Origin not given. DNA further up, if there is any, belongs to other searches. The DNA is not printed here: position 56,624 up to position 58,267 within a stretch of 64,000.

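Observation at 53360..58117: Uncharacterised four-gene signalling cassette: REC-TPR regulator, sensor-less mini histidine kinase, membrane-anchored double-FHA protein and an acidic orphan protein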

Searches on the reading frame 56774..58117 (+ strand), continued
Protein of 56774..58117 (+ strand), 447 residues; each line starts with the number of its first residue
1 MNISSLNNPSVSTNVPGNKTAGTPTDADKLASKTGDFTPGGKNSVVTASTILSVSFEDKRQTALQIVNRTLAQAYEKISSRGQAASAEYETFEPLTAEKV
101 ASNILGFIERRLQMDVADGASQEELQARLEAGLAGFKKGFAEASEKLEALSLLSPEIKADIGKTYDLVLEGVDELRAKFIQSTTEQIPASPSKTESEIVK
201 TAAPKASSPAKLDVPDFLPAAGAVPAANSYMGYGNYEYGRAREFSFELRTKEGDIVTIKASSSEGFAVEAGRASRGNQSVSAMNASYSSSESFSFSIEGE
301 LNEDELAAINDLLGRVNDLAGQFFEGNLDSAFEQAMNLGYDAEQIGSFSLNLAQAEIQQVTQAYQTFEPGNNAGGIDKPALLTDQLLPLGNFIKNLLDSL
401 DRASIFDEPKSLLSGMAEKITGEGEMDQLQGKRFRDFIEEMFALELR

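Call 29: find_homologous_proteins(query=A1, max_evalue=1e-10)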
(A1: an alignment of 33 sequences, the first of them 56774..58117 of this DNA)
Query A1 (33 sequences) (447 aa, profile of the alignment): 278 proteins with E <= 1e-10 among 8000 candidates; the best 120 are listed.
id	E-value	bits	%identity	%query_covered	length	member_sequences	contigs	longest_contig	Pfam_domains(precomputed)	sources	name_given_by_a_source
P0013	1.2e-143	498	73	100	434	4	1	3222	PF18433.7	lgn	-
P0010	4.2e-142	493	74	100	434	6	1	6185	PF18433.7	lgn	-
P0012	4.4e-142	492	73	100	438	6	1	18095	PF18433.7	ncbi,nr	ncbi:MAG TPA: hypothetical protein DIW64_10915 [Cellvibrio sp.]|nr:hypothetical protein [Cellvibrio 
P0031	5.6e-142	492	72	100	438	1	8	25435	PF18433.7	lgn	-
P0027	1.4e-141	491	72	100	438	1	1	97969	PF18433.7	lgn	-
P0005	1.7e-141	491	77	93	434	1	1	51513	PF18433.7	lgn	-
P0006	3.0e-141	490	74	100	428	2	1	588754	PF18433.7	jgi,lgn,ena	-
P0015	1.0e-140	488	73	100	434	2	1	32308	PF18433.7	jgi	jgi:Domain of unknown function (DUF5610)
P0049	1.4e-140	487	70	100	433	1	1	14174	PF18433.7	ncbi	-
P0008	1.8e-140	487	74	100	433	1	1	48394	PF18433.7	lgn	-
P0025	1.9e-140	487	72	100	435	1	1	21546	PF18433.7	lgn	-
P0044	1.9e-140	487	70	100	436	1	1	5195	PF18433.7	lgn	-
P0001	2.4e-140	487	100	100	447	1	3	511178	PF18433.7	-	-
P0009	2.5e-140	487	74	100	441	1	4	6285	PF18433.7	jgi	jgi:hypothetical protein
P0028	4.9e-140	486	72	100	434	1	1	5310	PF18433.7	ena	-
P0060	8.7e-140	485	69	100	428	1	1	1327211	PF18433.7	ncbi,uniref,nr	ncbi:DUF5610 domain-containing protein [Cellvibrio mixtus]|uniref:DUF5610 domain-containing protein 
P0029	9.0e-140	485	72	100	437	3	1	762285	PF18433.7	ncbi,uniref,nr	ncbi:DUF5610 domain-containing protein [Cellvibrio sp. NN19]|uniref:DUF5610 domain-containing protei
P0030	9.2e-140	485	73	100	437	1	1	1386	PF18433.7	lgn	-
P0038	9.4e-140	485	75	91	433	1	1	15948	PF18433.7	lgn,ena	-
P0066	1.2e-139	484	68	100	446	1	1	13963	PF18433.7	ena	-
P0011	1.3e-139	484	73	100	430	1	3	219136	PF18433.7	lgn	-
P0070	1.3e-139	484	67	100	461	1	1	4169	PF18433.7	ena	-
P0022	2.0e-139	484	71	100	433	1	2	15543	PF18433.7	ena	-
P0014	2.3e-139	483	73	100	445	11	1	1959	PF18433.7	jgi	jgi:archaellum component FlaC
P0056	2.4e-139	483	69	100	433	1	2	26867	PF18433.7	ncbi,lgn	-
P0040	2.4e-139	483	73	100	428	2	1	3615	PF18433.7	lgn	-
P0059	2.6e-139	483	69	100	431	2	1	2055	PF18433.7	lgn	-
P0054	3.1e-139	483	68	100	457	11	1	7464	PF18433.7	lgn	-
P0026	3.4e-139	483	73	100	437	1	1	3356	PF18433.7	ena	-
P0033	3.4e-139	483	70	100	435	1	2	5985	PF18433.7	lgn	-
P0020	3.5e-139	483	73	100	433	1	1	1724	PF18433.7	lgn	-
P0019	3.7e-139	483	74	100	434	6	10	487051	PF18433.7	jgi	jgi:hypothetical protein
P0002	4.0e-139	483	88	100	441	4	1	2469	PF18433.7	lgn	-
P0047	4.0e-139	483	70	100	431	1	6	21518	PF18433.7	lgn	-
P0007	4.3e-139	483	74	100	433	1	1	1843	PF18433.7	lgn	-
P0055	5.5e-139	482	69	100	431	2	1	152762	PF18433.7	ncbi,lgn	-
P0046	6.5e-139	482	69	100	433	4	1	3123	PF18433.7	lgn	-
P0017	6.7e-139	482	72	100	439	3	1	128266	PF18433.7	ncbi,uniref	ncbi:MAG: DUF5610 domain-containing protein [Cellvibrio sp.]|uniref:DUF5610 domain-containing protei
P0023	7.8e-139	482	73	100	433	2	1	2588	PF18433.7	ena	-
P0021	8.5e-139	482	73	100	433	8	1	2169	PF18433.7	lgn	-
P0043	1.2e-138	481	70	100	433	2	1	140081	PF18433.7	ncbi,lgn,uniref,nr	ncbi:DUF5610 domain-containing protein [Cellvibrio sp. OA-2007]|uniref:DUF5610 domain-containing pro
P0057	1.4e-138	481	69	100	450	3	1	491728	PF18433.7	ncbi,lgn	-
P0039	1.6e-138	481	72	100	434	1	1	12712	PF18433.7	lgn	-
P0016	1.7e-138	481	72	100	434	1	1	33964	PF18433.7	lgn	-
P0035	2.2e-138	480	70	100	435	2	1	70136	PF18433.7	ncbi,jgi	jgi:hypothetical protein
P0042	2.6e-138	480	71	100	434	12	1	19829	PF18433.7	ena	-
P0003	5.0e-138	479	83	100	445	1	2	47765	PF18433.7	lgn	-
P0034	5.1e-138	479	70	100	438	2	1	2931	PF18433.7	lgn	-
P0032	1.3e-137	478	74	100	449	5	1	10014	PF18433.7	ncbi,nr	ncbi:MAG: hypothetical protein K0Q67_1462 [Cellvibrio sp.]|nr:hypothetical protein [Cellvibrio sp.]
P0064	1.6e-137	477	68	100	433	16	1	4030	PF18433.7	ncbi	-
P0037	1.8e-137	477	71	100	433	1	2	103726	PF18433.7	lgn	-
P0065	1.9e-137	477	69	100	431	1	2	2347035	PF18433.7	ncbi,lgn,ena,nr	ncbi:MAG: hypothetical protein B0W54_04525 [Cellvibrio sp. 79]|nr:MAG: hypothetical protein B0W54_04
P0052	3.4e-137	476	71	100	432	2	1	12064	PF18433.7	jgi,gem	-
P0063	3.4e-137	476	69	100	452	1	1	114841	PF18433.7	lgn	-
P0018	3.4e-137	476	75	100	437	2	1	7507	PF18433.7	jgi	jgi:hypothetical protein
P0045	6.7e-137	475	70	100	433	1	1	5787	PF18433.7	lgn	-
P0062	1.2e-136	475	68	100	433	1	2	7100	PF18433.7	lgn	-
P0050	1.2e-136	475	70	100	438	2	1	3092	PF18433.7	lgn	-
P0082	1.6e-136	474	66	100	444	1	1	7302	PF18433.7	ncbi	-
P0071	1.7e-136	474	66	100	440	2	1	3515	PF18433.7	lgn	-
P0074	1.8e-136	474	67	100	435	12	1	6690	PF18433.7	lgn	-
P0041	2.1e-136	474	76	94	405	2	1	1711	PF18433.7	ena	-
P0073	2.3e-136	474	67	100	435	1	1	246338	PF18433.7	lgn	-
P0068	3.2e-136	473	68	100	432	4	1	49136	PF18433.7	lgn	-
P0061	3.9e-136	473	68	100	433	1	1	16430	PF18433.7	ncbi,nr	ncbi:MAG TPA: DUF5610 domain-containing protein [Cellvibrio sp.]|nr:DUF5610 domain-containing protei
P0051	4.7e-136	473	69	100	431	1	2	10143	PF18433.7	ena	-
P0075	6.5e-136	472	68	100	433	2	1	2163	PF18433.7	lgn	-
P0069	1.1e-135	471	68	100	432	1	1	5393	PF18433.7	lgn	-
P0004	1.7e-135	471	75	95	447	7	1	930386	PF18433.7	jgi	jgi:hypothetical protein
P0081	2.3e-135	470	65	100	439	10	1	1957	PF18433.7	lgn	-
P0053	3.4e-135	470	71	97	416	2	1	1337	PF18433.7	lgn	-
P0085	4.8e-135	469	63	100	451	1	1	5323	PF18433.7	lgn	-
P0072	7.9e-135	469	68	100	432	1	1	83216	PF18433.7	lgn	-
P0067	2.3e-134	467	70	100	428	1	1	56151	PF18433.7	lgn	-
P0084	2.8e-134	467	64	100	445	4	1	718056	PF18433.7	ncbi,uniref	ncbi:DUF5610 domain-containing protein [Cellvibrio fontiphilus]|uniref:DUF5610 domain-containing pro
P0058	3.7e-134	466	68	100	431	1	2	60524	PF18433.7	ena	-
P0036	6.4e-134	466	71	100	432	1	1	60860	PF18433.7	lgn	-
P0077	6.6e-134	466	65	100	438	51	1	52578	PF18433.7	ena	-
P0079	1.0e-133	465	66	100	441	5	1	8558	PF18433.7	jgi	jgi:hypothetical protein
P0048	2.4e-133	464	68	100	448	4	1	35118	PF18433.7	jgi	jgi:hypothetical protein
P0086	3.4e-133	463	64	100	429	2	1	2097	PF18433.7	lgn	-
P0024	4.7e-133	463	69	100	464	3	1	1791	PF18433.7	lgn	-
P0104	5.3e-133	463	61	100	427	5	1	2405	PF18433.7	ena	-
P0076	7.3e-133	462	68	100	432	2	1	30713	PF18433.7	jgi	jgi:hypothetical protein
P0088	8.0e-133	462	62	100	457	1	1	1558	PF18433.7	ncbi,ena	-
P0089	2.8e-132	460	63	100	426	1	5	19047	PF18433.7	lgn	-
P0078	3.3e-132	460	67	100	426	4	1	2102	PF18433.7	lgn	-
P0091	4.8e-132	459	63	100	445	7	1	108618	PF18433.7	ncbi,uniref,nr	uniref:DUF5610 domain-containing protein n=1 Tax=Cellvibrio fontiphilus TaxID=1815559 RepID=UPI002B4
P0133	5.1e-132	459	43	80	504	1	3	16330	PF18433.7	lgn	-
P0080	1.4e-130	455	65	100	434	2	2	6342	PF18433.7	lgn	-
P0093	2.9e-130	454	63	100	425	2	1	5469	PF18433.7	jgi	jgi:hypothetical protein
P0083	6.8e-130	452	65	100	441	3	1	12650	PF18433.7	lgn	-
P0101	7.0e-130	452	62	100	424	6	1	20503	PF18433.7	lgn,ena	-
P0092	1.4e-129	451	62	100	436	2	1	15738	PF18433.7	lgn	-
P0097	1.5e-129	451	66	88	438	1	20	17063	PF18433.7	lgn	-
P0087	1.9e-129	451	74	83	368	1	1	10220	PF18433.7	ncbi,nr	ncbi:MAG TPA: DUF5610 domain-containing protein, partial [Cellvibrio sp.]|nr:DUF5610 domain-containi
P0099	2.3e-129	451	63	100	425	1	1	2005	PF18433.7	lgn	-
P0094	3.6e-129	450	64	100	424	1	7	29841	PF18433.7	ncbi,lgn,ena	-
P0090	1.9e-128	448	64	100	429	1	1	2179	PF18433.7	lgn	-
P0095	4.1e-128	446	62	100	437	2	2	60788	PF18433.7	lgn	-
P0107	5.8e-128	446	62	100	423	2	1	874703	PF18433.7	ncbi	-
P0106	7.7e-128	446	61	100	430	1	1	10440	PF18433.7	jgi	-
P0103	2.4e-127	444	66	88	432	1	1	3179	PF18433.7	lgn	-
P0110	1.7e-126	441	58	100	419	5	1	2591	PF18433.7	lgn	-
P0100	2.7e-126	440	63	100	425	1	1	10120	PF18433.7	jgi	jgi:hypothetical protein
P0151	4.8e-126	440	40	80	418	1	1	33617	PF18433.7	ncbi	-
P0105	8.7e-126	439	62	100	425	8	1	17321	PF18433.7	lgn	-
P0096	1.8e-125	438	63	100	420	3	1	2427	PF18433.7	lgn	-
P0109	2.0e-125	438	57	100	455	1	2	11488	PF18433.7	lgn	-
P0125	3.0e-125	437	47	85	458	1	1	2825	PF18433.7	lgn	-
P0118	7.7e-125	436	58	87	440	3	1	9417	PF18433.7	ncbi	-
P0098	1.2e-124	435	61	100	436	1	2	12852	PF18433.7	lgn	-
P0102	3.1e-124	434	66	88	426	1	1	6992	PF18433.7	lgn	-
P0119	4.1e-124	433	58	87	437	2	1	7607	PF18433.7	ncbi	-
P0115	6.8e-124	433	60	93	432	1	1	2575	PF18433.7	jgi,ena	-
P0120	9.1e-124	432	55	98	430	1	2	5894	PF18433.7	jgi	jgi:hypothetical protein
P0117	9.4e-124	432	56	99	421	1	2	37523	PF18433.7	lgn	-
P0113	1.1e-123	432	60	93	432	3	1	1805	PF18433.7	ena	-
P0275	1.1e-123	432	55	99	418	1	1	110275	PF18433.7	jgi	jgi:hypothetical protein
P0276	5.4e-123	430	53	100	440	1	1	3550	PF18433.7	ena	-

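Call 30: predict_structure(alignment_id=A1)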
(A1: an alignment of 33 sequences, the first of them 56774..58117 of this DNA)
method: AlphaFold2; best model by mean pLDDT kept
length: 447 residues; sequences in the alignment: 33
mean_pLDDT: 66.7   pTM: 0.37
mean pLDDT of the five models: 66.7, 65.7, 64.1, 62.4, 62.2
residues with pLDDT >= 90: 75; 70-90: 157; 50-70: 72; < 50: 143
segments of 3 or more residues with pLDDT < 50: 1-60, 77-92, 184-225, 364-386
pLDDT, mean of each block of 10 residues (from residue 1): 29 32 39 39 31 40 60 54 37 75 89 90 92 93 92 90 95 89 46 35 36 42 53 80 89 90 82 80 80 87 90 87 84 80 82 79 50 42 50 70 65 63 58 71 57
secondary structure, 60 per line:
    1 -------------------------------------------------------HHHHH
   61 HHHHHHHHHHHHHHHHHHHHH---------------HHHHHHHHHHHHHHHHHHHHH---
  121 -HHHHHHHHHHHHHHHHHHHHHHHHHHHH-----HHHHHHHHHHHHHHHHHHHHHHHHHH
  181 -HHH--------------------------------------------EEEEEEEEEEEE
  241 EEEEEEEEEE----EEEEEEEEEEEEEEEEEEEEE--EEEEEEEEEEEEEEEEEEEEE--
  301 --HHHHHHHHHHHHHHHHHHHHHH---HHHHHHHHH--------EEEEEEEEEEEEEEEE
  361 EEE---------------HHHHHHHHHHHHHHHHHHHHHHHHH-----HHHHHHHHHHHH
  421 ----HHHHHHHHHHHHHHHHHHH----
elements in order: H56-81 H97-117 H122-149 H155-180 E229-250 E255-275 E278-298 H303-324 H328-336 E345-363 H379-403 H409-420 H425-443
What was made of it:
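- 56774..58117 (+): g4: DUF5610-family acidic protein (447 aa). The AF2 model has a disordered stretch at 1-60, a helical bundle at 97-180 preceded by a weakly modelled helix (56-81), a disordered linker at 184-225, then long beta-hairpins and helices (call 30).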

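Call 32: find_encoding_contigs(protein=P0151, flank=8000, max_places=3)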
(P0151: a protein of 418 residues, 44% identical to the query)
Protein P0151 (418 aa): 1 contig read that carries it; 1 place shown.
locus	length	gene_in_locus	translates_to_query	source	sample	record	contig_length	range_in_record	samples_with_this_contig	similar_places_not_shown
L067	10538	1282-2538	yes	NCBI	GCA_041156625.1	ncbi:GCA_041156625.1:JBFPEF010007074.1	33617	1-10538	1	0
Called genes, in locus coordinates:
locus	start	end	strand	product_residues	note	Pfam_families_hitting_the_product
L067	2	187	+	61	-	?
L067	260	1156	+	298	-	PF16697:Yop-YscD_cpl, PF00498:FHA, PF16697:Yop-YscD_cpl, PF00498:FHA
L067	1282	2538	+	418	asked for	PF18433:DUF5610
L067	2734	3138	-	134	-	-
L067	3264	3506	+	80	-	PF05768:Glrx-like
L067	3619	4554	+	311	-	PF01584:CheW, PF00072:Response_reg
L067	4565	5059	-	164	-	-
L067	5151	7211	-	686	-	PF14718:SLT_L, PF01464:SLT, PF27553:SLT_superhelical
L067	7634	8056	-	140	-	PF00582:Usp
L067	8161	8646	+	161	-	-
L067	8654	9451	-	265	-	-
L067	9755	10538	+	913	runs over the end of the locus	-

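Call 34: fold_search(model_id=the predicted structure, library=pdb)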
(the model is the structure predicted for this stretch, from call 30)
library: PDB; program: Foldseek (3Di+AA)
matches with E <= 10: 350; with E <= 0.001: 0
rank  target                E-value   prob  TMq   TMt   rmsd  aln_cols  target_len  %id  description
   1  4frt_A                1.1e-02  0.85  0.09  0.11  16.4        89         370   12  Crystal Structure of Pseudomonas aeruginosa OccK7 (OpdD) (released 2013-07-24)
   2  5fmw_A                3.3e-02  0.12  0.07  0.06  42.6       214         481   12  The poly-C9 component of the Complement Membrane Attack Complex (released 2016-02-17)
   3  9rmm_A                1.0e-01  0.09  0.09  0.10  35.6       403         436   12  Crystal structure of outer membrane SilC (released 2025-07-23)
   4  6h03_G                1.5e-01  0.25  0.10  0.09  44.9       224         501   12  OPEN CONFORMATION OF THE MEMBRANE ATTACK COMPLEX (released 2018-12-19)
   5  2vqi_A                2.8e-01  0.14  0.06  0.06  24.6        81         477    9  Structure of the P pilus usher (PapC) translocation pore (released 2008-05-27)
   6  2y0l                  3.0e-01  0.04  0.05  0.06  23.6        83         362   10  Crystal Structure of Pseudomonas Aeruginosa OpdO (released 2011-12-21)
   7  3t24_B                3.7e-01  0.05  0.06  0.07  22.6        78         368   10  Crystal structure of Pseudomonas aeruginosa OpdQ (released 2012-02-08)
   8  2vqi_B                5.4e-01  0.13  0.06  0.06  25.7        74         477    9  Structure of the P pilus usher (PapC) translocation pore (released 2008-05-27)
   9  5wj5_A                5.4e-01  0.04  0.08  0.08  29.8       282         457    6  Human TRPML1 channel structure in closed conformation (released 2017-10-18)
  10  9eky_A                5.7e-01  0.03  0.09  0.08  31.3       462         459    8  (+)ML-SI3 bound TRPML2 in a pre-open state (released 2025-06-18)
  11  2ich_B                6.0e-01  0.15  0.06  0.09  21.6        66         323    6  CRYSTAL STRUCTURE OF A PUTATIVE ATTH (NE1406) FROM NITROSOMONAS EUROPAEA AT 2.00 A RESOLUTION (released 2006-10-03)
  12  6dlw_A                6.0e-01  0.05  0.06  0.06  37.9       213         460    7  Complement component polyC9 (released 2018-09-12)
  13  3sjr_C                6.3e-01  0.90  0.16  0.56  14.8       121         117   17  Crystal structure of conserved unkown function protein CV_1783 from Chromobacterium violaceum ATCC 12472 (released 2011-07-06)
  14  8b0g_C                6.7e-01  0.07  0.07  0.05  39.6       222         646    7  2C9, C5b9-CD59 structure (released 2023-02-22)
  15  5n9j_Y                6.7e-01  0.04  0.08  0.13  26.1       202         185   11  Core Mediator of transcriptional regulation (released 2017-05-17)
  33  3sjr_B                1.1e+00  0.66  0.16  0.51  16.3       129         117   18  Crystal structure of conserved unkown function protein CV_1783 from Chromobacterium violaceum ATCC 12472 (released 2011-07-06)
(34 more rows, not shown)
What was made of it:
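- On DUF5610 (PF18433): There is a structural match to 3sjr (call 34).
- Closest known: CV_1783 of Chromobacterium violaceum. Same: A helical bundle that matches g4 residues ~65-175 (Foldseek probability 0.90, TM 0.56 normalised to the target; call 34).
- Tried and rejected: The porin and MACPF hits to the beta-rich part have TM < 0.1, and I reject them (call 34).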

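Call 37: find_homologous_proteins(query=A3, max_evalue=1e-10)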
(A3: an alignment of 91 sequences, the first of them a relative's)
Query A3 (91 sequences) (445 aa, profile of the alignment): 65 proteins with E <= 1e-10 among 8000 candidates.
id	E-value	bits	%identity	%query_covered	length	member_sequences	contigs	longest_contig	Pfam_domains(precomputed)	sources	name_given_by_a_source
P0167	7.8e-113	396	41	72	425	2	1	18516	PF18433.7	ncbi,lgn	-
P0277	5.9e-112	393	41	73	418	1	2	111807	PF18433.7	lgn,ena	-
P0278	2.5e-110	388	41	75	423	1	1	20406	PF18433.7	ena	-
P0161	2.6e-109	385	100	100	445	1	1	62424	PF18433.7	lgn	-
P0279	5.9e-106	374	49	92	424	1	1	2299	PF18433.7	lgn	-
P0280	8.0e-106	373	49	92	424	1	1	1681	PF18433.7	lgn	-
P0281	9.0e-106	373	50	92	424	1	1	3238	PF18433.7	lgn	-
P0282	2.0e-105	372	49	92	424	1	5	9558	PF18433.7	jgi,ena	-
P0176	6.3e-105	370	49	92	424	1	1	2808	PF18433.7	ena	-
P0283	1.6e-103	366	52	93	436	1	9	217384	PF18433.7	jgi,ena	-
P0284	1.7e-103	365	50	95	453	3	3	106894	PF18433.7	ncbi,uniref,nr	ncbi:DUF5610 domain-containing protein [Psychrosphaera sp. B3R10]|uniref:DUF5610 domain-containing p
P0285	1.9e-102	362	41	93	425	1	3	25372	PF18433.7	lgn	-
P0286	3.7e-102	361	52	97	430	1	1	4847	PF18433.7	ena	-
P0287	3.7e-102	361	47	96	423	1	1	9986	PF18433.7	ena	-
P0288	1.2e-101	359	48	96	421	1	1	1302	PF18433.7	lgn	-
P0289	2.4e-101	358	50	92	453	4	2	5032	PF18433.7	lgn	-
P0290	1.1e-100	356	51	92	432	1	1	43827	PF18433.7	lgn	-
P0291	1.3e-100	356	54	94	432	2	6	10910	PF18433.7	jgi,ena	-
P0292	5.6e-100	354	49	97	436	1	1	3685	PF18433.7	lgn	-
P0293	6.1e-100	354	47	98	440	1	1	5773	PF18433.7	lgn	-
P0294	1.2e-99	353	46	99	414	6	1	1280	PF18433.7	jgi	jgi:hypothetical protein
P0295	1.2e-97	346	41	98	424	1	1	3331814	PF18433.7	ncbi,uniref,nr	ncbi:DUF5610 domain-containing protein [Psychrosphaera ytuae]|uniref:DUF5610 domain-containing prote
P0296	3.7e-97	345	41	93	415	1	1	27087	PF18433.7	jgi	-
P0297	1.4e-95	339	44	93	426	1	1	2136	PF18433.7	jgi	jgi:hypothetical protein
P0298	1.2e-94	336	45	93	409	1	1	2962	PF18433.7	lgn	-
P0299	1.4e-94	336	39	100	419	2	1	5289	PF18433.7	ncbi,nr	ncbi:MAG: DUF5610 domain-containing protein [Gammaproteobacteria bacterium]|nr:DUF5610 domain-contai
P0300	1.0e-93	333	31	73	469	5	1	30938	PF18433.7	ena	-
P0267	1.7e-93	333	29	73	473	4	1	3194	PF18433.7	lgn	-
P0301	2.5e-93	332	32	76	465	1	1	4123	PF18433.7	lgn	-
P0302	3.3e-93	332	42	93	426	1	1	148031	PF18433.7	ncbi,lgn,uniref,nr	ncbi:DUF5610 domain-containing protein [Psychrosphaera aquimarina]|uniref:DUF5610 domain-containing 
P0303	4.7e-93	331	40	98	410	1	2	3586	PF18433.7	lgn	-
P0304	1.3e-92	330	40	97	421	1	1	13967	PF18433.7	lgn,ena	-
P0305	9.7e-92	327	38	99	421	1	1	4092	PF18433.7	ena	-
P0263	3.3e-91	325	35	74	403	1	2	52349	PF18433.7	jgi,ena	-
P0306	3.8e-91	325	30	71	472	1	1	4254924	PF18433.7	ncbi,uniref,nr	ncbi:DUF5610 domain-containing protein [Alkalimarinus alittae]|uniref:DUF5610 domain-containing prot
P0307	5.2e-91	324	42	93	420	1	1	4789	PF18433.7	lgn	-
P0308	5.4e-91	324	42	93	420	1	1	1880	PF18433.7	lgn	-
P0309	7.0e-91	324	42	93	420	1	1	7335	PF18433.7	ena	-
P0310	7.3e-91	324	31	71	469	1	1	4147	PF18433.7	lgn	-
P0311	1.1e-90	323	33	72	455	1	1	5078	PF18433.7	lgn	-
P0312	2.8e-90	322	34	60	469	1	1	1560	PF18433.7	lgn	-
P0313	2.8e-90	322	31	76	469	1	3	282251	PF18433.7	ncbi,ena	-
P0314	3.8e-90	321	30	70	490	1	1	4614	PF18433.7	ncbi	-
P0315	5.1e-90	321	29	73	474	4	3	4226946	PF18433.7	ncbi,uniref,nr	ncbi:DUF5610 domain-containing protein [Alkalimarinus sediminis]|uniref:DUF5610 domain-containing pr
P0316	6.1e-90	321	31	74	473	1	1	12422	PF18433.7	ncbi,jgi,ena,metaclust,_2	metaclust:\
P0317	1.3e-87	313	32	71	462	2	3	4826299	PF18433.7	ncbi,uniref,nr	ncbi:DUF5610 domain-containing protein [Alkalimarinus coralli]|uniref:DUF5610 domain-containing prot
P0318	3.1e-63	233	31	64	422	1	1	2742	PF18433.7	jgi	jgi:hypothetical protein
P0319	5.0e-63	232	31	64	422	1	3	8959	PF18433.7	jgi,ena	jgi:hypothetical protein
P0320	5.1e-63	232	30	72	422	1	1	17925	PF18433.7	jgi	jgi:ABC-type transporter Mla subunit MlaD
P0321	2.5e-62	230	30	66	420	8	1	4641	PF18433.7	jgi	-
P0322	1.1e-61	228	33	60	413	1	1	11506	PF18433.7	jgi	-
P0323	1.6e-61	227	33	60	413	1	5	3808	PF18433.7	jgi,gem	-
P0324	3.0e-61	226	29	73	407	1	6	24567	PF18433.7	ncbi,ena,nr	ncbi:MAG: hypothetical protein D6B28_04765 [Gammaproteobacteria bacterium]|nr:MAG: hypothetical prot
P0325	1.7e-56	211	29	65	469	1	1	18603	PF18433.7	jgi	jgi:hypothetical protein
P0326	2.8e-56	210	31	73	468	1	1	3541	PF18433.7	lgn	-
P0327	3.9e-56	209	37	40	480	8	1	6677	PF18433.7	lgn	-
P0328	6.8e-56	209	30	73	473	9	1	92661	PF18433.7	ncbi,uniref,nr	ncbi:DUF5610 domain-containing protein [Alteromonas confluentis]|uniref:DUF5610 domain-containing pr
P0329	9.1e-56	208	30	73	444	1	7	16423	PF18433.7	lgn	-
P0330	9.3e-56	208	30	73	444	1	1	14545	PF18433.7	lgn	-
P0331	1.4e-55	208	30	73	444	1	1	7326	PF18433.7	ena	-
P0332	1.5e-55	207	31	73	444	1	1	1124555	PF18433.7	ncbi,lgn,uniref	ncbi:DUF5610 domain-containing protein [Alteromonas sp. NFXS44]|uniref:DUF5610 domain-containing pro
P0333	5.3e-52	196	28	65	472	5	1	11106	PF18433.7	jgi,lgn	jgi:hypothetical protein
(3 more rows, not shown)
